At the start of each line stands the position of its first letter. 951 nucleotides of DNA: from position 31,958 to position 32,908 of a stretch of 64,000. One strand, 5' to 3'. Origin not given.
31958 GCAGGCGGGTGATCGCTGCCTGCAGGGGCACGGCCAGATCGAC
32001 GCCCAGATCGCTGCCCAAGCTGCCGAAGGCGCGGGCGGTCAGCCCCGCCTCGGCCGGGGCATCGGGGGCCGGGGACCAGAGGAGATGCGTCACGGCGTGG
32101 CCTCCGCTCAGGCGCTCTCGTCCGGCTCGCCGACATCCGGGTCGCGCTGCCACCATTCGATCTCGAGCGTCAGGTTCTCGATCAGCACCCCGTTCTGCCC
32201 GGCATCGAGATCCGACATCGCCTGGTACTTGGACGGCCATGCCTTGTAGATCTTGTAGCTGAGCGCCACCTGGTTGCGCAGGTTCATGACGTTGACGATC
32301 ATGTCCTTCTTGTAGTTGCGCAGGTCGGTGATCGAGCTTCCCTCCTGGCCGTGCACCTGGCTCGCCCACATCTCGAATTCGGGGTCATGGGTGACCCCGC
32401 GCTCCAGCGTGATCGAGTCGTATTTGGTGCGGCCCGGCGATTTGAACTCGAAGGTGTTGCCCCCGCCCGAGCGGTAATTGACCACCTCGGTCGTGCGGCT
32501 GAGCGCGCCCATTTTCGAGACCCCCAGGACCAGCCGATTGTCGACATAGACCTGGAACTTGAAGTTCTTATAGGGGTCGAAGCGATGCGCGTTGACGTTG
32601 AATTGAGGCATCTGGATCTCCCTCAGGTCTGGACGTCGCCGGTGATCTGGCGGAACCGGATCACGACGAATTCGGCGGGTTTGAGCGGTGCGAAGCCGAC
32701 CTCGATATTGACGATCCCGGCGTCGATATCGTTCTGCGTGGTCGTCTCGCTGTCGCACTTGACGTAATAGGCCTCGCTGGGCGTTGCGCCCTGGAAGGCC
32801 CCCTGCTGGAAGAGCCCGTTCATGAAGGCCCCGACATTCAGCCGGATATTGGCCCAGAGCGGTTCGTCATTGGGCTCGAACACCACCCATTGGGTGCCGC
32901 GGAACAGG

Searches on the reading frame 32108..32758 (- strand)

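Call 25: search_protein_families(library=pfam, proteins=[window:32108-32758:-], max_evalue=0.001)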
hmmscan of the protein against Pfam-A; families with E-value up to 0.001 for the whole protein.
window:32108-32758:- (216 aa): 1 family
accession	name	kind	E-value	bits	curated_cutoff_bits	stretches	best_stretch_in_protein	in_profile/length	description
PF06841.18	Phage_T4_gp19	-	9.3e-37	126.3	28.2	1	64-203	1-133/134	T4-like virus tail tube protein gp19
